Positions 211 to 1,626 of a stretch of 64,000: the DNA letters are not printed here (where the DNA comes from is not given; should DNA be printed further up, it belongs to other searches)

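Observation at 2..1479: Two tandem QueG/RdhA-like Fe-S reductase paralogues head a hexosamine-glycan operon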

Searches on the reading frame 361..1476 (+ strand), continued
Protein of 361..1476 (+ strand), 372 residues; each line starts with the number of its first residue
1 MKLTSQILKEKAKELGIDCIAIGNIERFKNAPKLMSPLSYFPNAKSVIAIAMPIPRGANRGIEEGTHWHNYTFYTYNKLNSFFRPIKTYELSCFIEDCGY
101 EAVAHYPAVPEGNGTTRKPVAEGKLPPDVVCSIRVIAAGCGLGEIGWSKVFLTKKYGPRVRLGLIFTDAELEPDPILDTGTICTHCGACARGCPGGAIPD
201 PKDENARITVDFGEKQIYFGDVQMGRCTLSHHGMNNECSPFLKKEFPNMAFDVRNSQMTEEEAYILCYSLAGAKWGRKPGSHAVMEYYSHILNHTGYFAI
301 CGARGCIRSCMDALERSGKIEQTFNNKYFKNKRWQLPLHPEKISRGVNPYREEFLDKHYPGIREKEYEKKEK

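Call 18: search_solved_structures(query=L007:9130-10044:+, max_evalue=10, show_alignments=2)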
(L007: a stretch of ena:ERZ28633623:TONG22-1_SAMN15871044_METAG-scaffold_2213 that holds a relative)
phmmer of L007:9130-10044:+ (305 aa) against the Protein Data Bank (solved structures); distinct sequences matched with E-value up to 10: 103 (the best 60 are shown).
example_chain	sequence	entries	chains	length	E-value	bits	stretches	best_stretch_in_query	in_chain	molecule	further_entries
7bkb_K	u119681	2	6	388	5.5e-09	39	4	170-224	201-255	Formylmethanofuran dehydrogenase, subunit F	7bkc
8rvv_A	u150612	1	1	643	6e-07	32.3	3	165-200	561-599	H(2):CoB-CoM heterodisulfide,ferredoxin reductase subunit A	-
8rvu_a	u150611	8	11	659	6.6e-07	32.1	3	165-200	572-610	H(2):CoB-CoM heterodisulfide,ferredoxin reductase subunit A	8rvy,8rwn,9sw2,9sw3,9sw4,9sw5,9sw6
8q4h_A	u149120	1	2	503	8.9e-06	28.4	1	136-201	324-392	Tetrachloroethene reductive dehalogenase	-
6u8y_N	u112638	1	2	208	1.2e-05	28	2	175-225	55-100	NADH dehydrogenase subunit I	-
5d6s_A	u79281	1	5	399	6.4e-05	25.6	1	136-197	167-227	Epoxyqueuosine reductase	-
5d08_A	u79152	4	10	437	7.2e-05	25.4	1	140-197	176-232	Epoxyqueuosine reductase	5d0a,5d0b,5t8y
4uqu_A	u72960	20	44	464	0.0019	20.8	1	136-198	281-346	TETRACHLOROETHENE REDUCTIVE DEHALOGENASE CATALYTIC SUBUNIT PCEA | TETRACHLOROETHENE REDUCTIVE DEHALOGENASE CATALYTIC SUBUNIT | Tetrachloroethene reductive dehal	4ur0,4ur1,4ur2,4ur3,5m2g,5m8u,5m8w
7z0s_F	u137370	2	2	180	0.0021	20.6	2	179-228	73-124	Formate hydrogenlyase subunit 6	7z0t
1clf_A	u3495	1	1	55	0.0022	20.6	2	178-200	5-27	FERREDOXIN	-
4ras_A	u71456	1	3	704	0.0085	18.6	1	137-221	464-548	Oxidoreductase, NAD-binding/iron-sulfur cluster-binding protein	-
9mqx_A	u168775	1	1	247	0.0086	18.6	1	180-228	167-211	NADH:ubiquinone oxidoreductase chain G-like protein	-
8iuf_S8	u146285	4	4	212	0.0087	18.6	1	122-228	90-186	NDUFS8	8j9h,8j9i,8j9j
6zxu_A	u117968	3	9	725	0.0089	18.6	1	137-221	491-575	Oxidoreductase, NAD-binding/iron-sulfur cluster-binding protein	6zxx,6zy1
5myj_BP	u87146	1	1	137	0.011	18.3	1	52-129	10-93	50S ribosomal protein L16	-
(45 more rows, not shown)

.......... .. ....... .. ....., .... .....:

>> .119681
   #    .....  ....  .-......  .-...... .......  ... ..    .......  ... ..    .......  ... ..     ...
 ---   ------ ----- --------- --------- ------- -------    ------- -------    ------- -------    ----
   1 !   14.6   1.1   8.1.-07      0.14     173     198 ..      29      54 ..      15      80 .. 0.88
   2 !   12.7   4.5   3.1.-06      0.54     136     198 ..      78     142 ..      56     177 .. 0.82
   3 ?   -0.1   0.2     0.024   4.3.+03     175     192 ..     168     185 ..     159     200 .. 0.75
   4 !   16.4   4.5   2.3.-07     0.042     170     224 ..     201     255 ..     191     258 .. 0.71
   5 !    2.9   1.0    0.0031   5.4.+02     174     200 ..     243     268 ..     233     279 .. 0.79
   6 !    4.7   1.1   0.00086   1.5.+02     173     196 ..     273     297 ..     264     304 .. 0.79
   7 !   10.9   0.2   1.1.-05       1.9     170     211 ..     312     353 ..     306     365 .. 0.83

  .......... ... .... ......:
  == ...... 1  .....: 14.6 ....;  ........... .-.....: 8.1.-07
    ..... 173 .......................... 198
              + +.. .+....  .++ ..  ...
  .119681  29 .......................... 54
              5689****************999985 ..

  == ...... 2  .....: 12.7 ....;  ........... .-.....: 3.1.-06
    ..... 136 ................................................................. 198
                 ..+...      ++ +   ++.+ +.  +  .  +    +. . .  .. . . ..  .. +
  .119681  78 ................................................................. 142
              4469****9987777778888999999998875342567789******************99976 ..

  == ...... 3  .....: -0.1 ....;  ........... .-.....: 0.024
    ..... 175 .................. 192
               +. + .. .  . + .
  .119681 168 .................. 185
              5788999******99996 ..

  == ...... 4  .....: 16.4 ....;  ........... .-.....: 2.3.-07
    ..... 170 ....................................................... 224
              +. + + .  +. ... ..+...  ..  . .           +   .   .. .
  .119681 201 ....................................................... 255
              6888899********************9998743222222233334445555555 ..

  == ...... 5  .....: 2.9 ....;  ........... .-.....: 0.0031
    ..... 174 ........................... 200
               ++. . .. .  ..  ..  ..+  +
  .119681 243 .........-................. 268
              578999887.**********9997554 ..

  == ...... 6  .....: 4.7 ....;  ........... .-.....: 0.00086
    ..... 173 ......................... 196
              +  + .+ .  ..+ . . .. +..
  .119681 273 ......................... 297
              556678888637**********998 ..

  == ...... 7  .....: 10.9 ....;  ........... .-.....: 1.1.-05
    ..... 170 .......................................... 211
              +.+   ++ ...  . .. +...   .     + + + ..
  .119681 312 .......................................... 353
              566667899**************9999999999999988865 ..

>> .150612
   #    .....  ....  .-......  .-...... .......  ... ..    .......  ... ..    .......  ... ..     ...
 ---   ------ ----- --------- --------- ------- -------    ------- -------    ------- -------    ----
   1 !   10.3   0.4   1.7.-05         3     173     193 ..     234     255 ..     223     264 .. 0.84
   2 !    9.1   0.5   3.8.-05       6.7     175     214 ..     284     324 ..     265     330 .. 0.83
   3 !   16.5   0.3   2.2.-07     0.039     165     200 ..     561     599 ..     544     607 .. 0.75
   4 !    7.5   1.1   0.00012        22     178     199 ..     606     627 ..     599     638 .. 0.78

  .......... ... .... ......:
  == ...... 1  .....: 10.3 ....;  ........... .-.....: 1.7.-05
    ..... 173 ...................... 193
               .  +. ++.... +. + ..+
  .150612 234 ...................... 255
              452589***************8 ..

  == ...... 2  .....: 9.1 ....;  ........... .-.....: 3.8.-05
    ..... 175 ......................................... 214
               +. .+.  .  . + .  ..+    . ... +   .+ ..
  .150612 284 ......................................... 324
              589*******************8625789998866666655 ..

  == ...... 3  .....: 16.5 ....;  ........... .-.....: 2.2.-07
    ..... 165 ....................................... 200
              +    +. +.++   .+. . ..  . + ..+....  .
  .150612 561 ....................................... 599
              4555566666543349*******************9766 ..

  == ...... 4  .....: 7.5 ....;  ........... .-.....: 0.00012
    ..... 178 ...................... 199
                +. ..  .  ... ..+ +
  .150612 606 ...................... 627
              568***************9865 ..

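Call 22: find_homologous_proteins(query=L007:9130-10044:+, max_evalue=0.001)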
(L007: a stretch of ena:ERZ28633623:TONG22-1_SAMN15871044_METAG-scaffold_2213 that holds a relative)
Query L007:9130-10044:+ (305 aa): 1755 proteins with E <= 0.001 among 3085 candidates; the best 120 are listed.
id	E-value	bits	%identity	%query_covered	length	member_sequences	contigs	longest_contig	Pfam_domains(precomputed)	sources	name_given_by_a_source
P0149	4.3e-198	675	94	100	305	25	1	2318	PF12797.13,PF00037.33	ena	-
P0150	5.7e-185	632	88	100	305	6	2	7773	PF00037.33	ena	-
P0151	1.2e-176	605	84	100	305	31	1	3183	PF00037.33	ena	-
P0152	9.9e-171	585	81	100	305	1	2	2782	-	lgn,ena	-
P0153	1.0e-170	585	81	100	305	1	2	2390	-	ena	-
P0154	9.8e-170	582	83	100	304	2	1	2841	PF00037.33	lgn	-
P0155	3.5e-169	580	81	100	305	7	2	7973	PF00037.33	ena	-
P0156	4.9e-167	573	80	100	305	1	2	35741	-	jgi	-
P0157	1.2e-166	572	79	100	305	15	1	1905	-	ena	-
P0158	1.5e-165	568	79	100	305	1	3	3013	-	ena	-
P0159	2.9e-165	567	79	100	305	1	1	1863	-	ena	-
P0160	3.1e-165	567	79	100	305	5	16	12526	-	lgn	-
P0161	7.2e-165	566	79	100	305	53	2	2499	-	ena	-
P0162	1.6e-164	565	78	100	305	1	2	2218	PF00037.33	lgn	-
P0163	2.0e-164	564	78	100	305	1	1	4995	-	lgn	-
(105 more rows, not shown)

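Call 26: search_protein_representatives(protein=window:361-1476:+)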
Query: 372 residues. Proteins with E-value up to 0.001 (for the whole library): 2208; up to 1e-10: 581; up to 1e-30: 102. The best 150 are listed.
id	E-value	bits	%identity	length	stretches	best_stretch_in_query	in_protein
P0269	2.1e-127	441.6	78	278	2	63-280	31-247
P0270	8.3e-113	393.6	52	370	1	1-347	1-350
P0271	4.2e-94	332.0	90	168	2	91-193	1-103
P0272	1.1e-92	327.3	75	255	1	1-195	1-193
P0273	1.7e-84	300.4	54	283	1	88-348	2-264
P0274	6.3e-69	249.1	43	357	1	3-340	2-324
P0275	3.2e-67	243.5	79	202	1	8-143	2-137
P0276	1.8e-66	241.0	46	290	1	35-336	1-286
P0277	8.1e-66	238.9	42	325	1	5-335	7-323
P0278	1.9e-62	227.8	41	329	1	3-337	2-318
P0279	3.4e-61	223.7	44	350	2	3-238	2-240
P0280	5.6e-58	213.1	75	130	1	249-368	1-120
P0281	3.3e-57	210.5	53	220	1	150-346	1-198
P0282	5.3e-57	209.9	53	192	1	3-190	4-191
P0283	2.0e-54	201.4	41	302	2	4-247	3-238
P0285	8.8e-52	192.7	33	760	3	5-232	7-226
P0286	2.2e-51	191.4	34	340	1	2-320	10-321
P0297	2.1e-46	175.0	41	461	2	3-200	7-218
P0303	3.7e-45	170.9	30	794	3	9-231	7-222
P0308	2.8e-43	164.7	33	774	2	8-233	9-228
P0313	1.4e-41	159.1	43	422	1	3-210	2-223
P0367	2.6e-31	125.3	34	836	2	3-227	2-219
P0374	6.9e-30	120.6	33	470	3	4-201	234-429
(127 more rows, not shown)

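Call 27: search_protein_families(library=pfam, proteins=[P0285, P0303, P0308, P0367, P0274, P0277, P0286, P0297, P0374, P0313], max_evalue=0.001)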
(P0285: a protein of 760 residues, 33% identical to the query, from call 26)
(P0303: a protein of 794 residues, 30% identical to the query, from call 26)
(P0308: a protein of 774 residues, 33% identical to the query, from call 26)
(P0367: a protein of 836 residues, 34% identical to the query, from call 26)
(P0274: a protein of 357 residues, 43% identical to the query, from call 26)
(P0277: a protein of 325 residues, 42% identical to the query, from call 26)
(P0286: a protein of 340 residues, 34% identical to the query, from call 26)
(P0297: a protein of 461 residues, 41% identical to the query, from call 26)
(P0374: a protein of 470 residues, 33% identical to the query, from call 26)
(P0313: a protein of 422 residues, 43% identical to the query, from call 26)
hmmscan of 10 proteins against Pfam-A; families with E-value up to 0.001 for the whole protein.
P0285 (760 aa): 7 families
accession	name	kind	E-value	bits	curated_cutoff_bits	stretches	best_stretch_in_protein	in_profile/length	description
PF12838.12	Fer4_7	-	2.8e-10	40.9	27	1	633-674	2-42/52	4Fe-4S dicluster domain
PF13187.11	Fer4_9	-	1.4e-07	31.8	27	2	633-673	2-40/52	4Fe-4S dicluster domain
PF08331.15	QueG_DUF1730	-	5.2e-07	29.9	25.1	0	327-369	3-42/77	Epoxyqueuosine reductase QueG, DUF1730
PF13237.11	Fer4_10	-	4.2e-05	23.8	25.5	0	627-673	3-45/53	4Fe-4S dicluster domain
PF13484.11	Fer4_16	-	7.9e-05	23.8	30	0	633-653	2-21/66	4Fe-4S double cluster binding domain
PF12837.12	Fer4_6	-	0.00013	22.2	25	1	632-648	8-24/24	4Fe-4S binding domain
PF13183.11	Fer4_8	-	0.00024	22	27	0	624-646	46-67/68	4Fe-4S dicluster domain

P0303 (794 aa): 8 families
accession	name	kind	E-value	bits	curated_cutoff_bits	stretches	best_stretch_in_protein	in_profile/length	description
PF00037.32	Fer4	-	2.9e-07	30.5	21.1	1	173-190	5-22/24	4Fe-4S binding domain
PF12838.12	Fer4_7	-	1e-06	29.5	27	1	176-218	2-38/52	4Fe-4S dicluster domain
PF13183.11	Fer4_8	-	1.1e-06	29.5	27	0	166-189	46-67/68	4Fe-4S dicluster domain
PF08331.15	QueG_DUF1730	-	1.4e-06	28.6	25.1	0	327-356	3-32/77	Epoxyqueuosine reductase QueG, DUF1730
PF12837.12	Fer4_6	-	5.8e-06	26.5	25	2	173-189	6-22/24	4Fe-4S binding domain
PF13187.11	Fer4_9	-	1.4e-05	25.4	27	0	176-194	2-20/52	4Fe-4S dicluster domain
PF13237.11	Fer4_10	-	4.7e-05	23.7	25.5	0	170-194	3-22/53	4Fe-4S dicluster domain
PF13484.11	Fer4_16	-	6.5e-05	24.1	30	0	176-196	2-21/66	4Fe-4S double cluster binding domain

P0308 (774 aa): 8 families
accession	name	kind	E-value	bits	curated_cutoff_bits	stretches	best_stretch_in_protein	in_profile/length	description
PF13484.11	Fer4_16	-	1.9e-08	35.4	30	1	180-202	2-24/66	4Fe-4S double cluster binding domain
PF13187.11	Fer4_9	-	2.6e-07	31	27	0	179-194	36-51/52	4Fe-4S dicluster domain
PF12838.12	Fer4_7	-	4e-07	30.8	27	0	180-200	2-22/52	4Fe-4S dicluster domain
PF13237.11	Fer4_10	-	9.7e-07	29.1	25.5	0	177-198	6-29/53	4Fe-4S dicluster domain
PF00037.32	Fer4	-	7e-06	26.1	21.1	1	179-196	7-24/24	4Fe-4S binding domain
PF08331.15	QueG_DUF1730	-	3.2e-05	24.2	25.1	0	497-522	3-23/77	Epoxyqueuosine reductase QueG, DUF1730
PF12837.12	Fer4_6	-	3.4e-05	24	25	1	179-195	8-24/24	4Fe-4S binding domain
PF13183.11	Fer4_8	-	0.00014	22.7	27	0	635-654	47-66/68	4Fe-4S dicluster domain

P0367 (836 aa): 1 family
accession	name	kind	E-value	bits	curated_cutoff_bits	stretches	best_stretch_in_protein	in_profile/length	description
PF08331.15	QueG_DUF1730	-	1.6e-06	28.3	25.1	0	353-375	2-24/77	Epoxyqueuosine reductase QueG, DUF1730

P0274 (357 aa): 0 families

P0277 (325 aa): 0 families

P0286 (340 aa): 1 family
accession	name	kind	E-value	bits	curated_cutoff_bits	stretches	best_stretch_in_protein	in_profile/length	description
PF13484.11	Fer4_16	-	0.00026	22.2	30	1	191-211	2-23/66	4Fe-4S double cluster binding domain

P0297 (461 aa): 3 families
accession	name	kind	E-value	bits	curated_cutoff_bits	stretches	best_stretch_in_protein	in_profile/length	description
PF00037.32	Fer4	-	1.2e-05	25.4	21.1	1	197-217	4-24/24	4Fe-4S binding domain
PF12838.12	Fer4_7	-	0.00032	21.6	27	1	201-241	2-39/52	4Fe-4S dicluster domain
PF13237.11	Fer4_10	-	0.00089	19.6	25.5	1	195-225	3-27/53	4Fe-4S dicluster domain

P0374 (470 aa): 8 families
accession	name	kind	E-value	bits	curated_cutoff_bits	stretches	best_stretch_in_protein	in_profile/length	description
PF12838.12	Fer4_7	-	3.8e-10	40.5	27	2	166-223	4-51/52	4Fe-4S dicluster domain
PF13484.11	Fer4_16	-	9e-10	39.6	30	1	413-469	4-65/66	4Fe-4S double cluster binding domain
PF00037.32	Fer4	-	7.7e-07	29.1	21.1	0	212-223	10-21/24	4Fe-4S binding domain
PF12837.12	Fer4_6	-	4.1e-06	26.9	25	0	212-223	11-22/24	4Fe-4S binding domain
PF13187.11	Fer4_9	-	7.5e-06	26.3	27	0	413-468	4-48/52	4Fe-4S dicluster domain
PF12798.12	Fer4_3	-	3.1e-05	24.9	27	0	212-223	3-14/15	4Fe-4S binding domain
PF12800.12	Fer4_4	-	6.2e-05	23.4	24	0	212-223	6-17/17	4Fe-4S binding domain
PF13237.11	Fer4_10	-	0.00046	20.5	25.5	0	212-227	11-22/53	4Fe-4S dicluster domain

P0313 (422 aa): 0 families

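Call 31: find_related_loci(query=window:361-1476:+, collection=genome_contigs, flank=10000)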
Query window:361-1476:+ (372 aa) in genome_contigs; peptide patterns used: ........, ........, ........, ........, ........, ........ (x = any residue, [..] = any of these).
551 stretches matched a pattern; 478 encode a relative of the query (tblastn E <= 1e-3); the best 80 are kept; 80 distinct loci.
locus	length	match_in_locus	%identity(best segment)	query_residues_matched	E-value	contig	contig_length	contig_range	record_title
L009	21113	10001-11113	89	1-371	0e+0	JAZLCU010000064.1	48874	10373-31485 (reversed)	MAG: Faecousia sp. isolate T1900045045_TC20190038.MAGScoT_cleanbin_000007 SGB_4496_k141_3048278, whole genome shotgun se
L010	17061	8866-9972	89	1-369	0e+0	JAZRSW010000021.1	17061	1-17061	MAG: Acutalibacteraceae bacterium isolate T1900045345_YK20190035.MAGScoT_cleanbin_000017 SGB_6702_k141_1785374, whole ge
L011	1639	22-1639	88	1-369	0e+0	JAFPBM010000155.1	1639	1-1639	MAG: Clostridia bacterium isolate RGIG992 Dairy_cattle_Rectum.Co__c3024643, whole genome shotgun sequence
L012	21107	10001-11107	88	1-369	0e+0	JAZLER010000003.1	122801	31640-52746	MAG: Fumia sp. isolate T1900045013_TC20190006.MAGScoT_cleanbin_000002 SGB_4385_k141_553750, whole genome shotgun sequenc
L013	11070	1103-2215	88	1-371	0e+0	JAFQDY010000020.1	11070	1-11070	MAG: Oscillospiraceae bacterium isolate RGIG1732 Goat_Cecum-3__c77689, whole genome shotgun sequence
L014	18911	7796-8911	87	1-372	0e+0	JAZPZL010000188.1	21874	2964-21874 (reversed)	MAG: Eubacteriales bacterium isolate T1900044645_TS20190111.MAGScoT_cleanbin_000030 SGB_1341_k141_904809, whole genome s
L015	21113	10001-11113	88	1-371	0e+0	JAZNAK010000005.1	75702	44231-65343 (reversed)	MAG: Faecousia sp. isolate T1900044747_TS20190213.MAGScoT_cleanbin_000030 SGB_2130_k141_1031615, whole genome shotgun se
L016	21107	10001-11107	87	1-369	0e+0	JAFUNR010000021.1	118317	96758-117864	MAG: Oscillospiraceae bacterium isolate RGIG4660 Roe_deer_Rectum-4__c106162, whole genome shotgun sequence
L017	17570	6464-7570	87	1-369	0e+0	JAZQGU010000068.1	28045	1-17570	MAG: Eubacteriales bacterium isolate T1900044629_TS20190095.MAGScoT_cleanbin_000065 SGB_1004_k141_1356542, whole genome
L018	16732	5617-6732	87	1-372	0e+0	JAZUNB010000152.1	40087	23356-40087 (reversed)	MAG: Eubacteriales bacterium isolate T1900044890_TS20190356.MAGScoT_cleanbin_000005 SGB_3251_k141_2520424, whole genome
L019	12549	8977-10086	88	1-370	0e+0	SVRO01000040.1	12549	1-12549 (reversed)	MAG: Oscillospiraceae bacterium isolate SIG645 NODE_84002_length_12549_cov_1.925455, whole genome shotgun sequence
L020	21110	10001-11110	86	1-370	0e+0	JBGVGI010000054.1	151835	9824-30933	MAG: Oscillospiraceae bacterium isolate fecal_MAG_370 fecal_MAG_370_contig_0054, whole genome shotgun sequence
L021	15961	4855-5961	88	1-369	0e+0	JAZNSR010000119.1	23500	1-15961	MAG: Faecousia sp. isolate T1900044807_TS20190273.MAGScoT_cleanbin_000067 SGB_2765_k141_987229, whole genome shotgun seq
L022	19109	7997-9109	86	1-371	0e+0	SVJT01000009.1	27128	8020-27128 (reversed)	MAG: Oscillospiraceae bacterium isolate SIG442 NODE_35447_length_27128_cov_1.373357, whole genome shotgun sequence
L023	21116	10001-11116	85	1-372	0e+0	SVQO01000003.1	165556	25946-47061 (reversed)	MAG: Oscillospiraceae bacterium isolate SIG619 NODE_402_length_165556_cov_4.117978, whole genome shotgun sequence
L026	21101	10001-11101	87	1-367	0e+0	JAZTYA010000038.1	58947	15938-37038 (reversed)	MAG: Acutalibacteraceae bacterium isolate T1900045328_YK20190017.MAGScoT_cleanbin_000019 SGB_6484_k141_30458, whole geno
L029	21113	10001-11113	85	1-371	0e+0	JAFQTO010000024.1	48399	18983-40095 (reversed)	MAG: Clostridia bacterium isolate RGIG2138 Goat_Colon-6__c214805, whole genome shotgun sequence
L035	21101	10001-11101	84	1-367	0e+0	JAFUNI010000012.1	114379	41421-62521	MAG: Oscillospiraceae bacterium isolate RGIG4651 Roe_deer_Rectum-4__c914, whole genome shotgun sequence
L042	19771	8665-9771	81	1-369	0e+0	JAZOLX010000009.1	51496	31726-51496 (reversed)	MAG: Faecousia sp. isolate T1900045651_YK20190345.MAGScoT_cleanbin_000035 SGB_8207_k141_1839619, whole genome shotgun se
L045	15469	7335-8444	89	1-370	0e+0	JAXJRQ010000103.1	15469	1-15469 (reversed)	MAG: Clostridia bacterium isolate DOME_MAG_3300 3300_C0223_k141_237202, whole genome shotgun sequence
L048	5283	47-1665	79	1-370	0e+0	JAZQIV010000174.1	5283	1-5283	MAG: Acutalibacteraceae bacterium isolate T1900044622_TS20190088.MAGScoT_cleanbin_000018 SGB_904_k141_2219612, whole gen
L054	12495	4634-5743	77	1-370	0e+0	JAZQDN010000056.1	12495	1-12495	MAG: Eubacteriales bacterium isolate T1900044636_TS20190102.MAGScoT_cleanbin_000043 SGB_1154_k141_743652, whole genome s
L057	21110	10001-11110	78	1-371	0e+0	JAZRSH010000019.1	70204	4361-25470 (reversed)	MAG: Christensenellaceae bacterium isolate T1900045348_YK20190038.MAGScoT_cleanbin_000007 SGB_6726_k141_377156, whole ge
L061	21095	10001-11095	79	3-367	0e+0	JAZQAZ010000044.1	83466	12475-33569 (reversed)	MAG: Clostridia bacterium isolate T1900044642_TS20190108.MAGScoT_cleanbin_000014 SGB_1279_k141_2611200, whole genome sho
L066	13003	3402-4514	77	1-371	0e+0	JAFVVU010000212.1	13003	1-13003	MAG: Clostridia bacterium isolate RGIG5440 Sheep_Colon-5__c611381, whole genome shotgun sequence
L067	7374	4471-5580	77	1-371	0e+0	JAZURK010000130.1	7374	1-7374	MAG: Christensenellaceae bacterium isolate T1900044851_TS20190317.MAGScoT_cleanbin_000090 SGB_3027_k141_1857076, whole g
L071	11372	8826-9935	77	1-370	0e+0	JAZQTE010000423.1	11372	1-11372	MAG: Acutalibacteraceae bacterium isolate T1900045192_TC20190188.MAGScoT_cleanbin_000009 SGB_5296_k141_1972121, whole ge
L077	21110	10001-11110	78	1-371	0e+0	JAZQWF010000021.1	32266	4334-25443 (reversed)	MAG: Eubacteriales bacterium isolate T1900045166_TC20190160.MAGScoT_cleanbin_000029 SGB_5146_k141_680119, whole genome s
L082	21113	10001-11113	75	1-371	0e+0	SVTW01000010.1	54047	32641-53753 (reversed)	MAG: Oscillospiraceae bacterium isolate SIG705 NODE_14135_length_54047_cov_2.311907, whole genome shotgun sequence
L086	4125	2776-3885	76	1-369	0e+0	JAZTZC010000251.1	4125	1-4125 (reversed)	MAG: Eubacteriales bacterium isolate T1900045324_YK20190013.MAGScoT_cleanbin_000046 SGB_6419_k141_204945, whole genome s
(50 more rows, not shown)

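Call 33: predict_structure(alignment_id=A1)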
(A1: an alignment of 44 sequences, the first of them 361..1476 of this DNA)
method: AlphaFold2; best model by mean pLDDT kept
length: 372 residues; sequences in the alignment: 44
mean_pLDDT: 89.9   pTM: 0.87
mean pLDDT of the five models: 89.9, 89.8, 88.8, 88.6, 88.1
residues with pLDDT >= 90: 225; 70-90: 136; 50-70: 11; < 50: 0
segments of 3 or more residues with pLDDT < 50: none
pLDDT, mean of each block of 10 residues (from residue 1): 94 96 93 81 94 90 85 87 93 98 79 69 81 91 97 96 95 97 97 96 95 93 96 92 86 93 94 88 92 89 93 94 88 86 77 88 83 63
secondary structure, 60 per line:
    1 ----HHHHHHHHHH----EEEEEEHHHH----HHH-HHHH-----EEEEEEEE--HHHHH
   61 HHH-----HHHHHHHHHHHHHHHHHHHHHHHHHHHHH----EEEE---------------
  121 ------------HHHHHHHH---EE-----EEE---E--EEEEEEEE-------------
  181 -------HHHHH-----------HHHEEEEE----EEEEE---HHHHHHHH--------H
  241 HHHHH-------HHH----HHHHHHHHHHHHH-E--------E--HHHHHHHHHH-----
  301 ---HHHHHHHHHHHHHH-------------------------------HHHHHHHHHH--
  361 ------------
elements in order: H5-14 E19-24 H25-28 H37-40 E46-53 H56-63 H69-97 E102-105 H133-140 E151-153 E160-167 H188-192 E207-211 E216-220 H224-231 H240-245 H260-272 H286-295 H304-317 H349-358
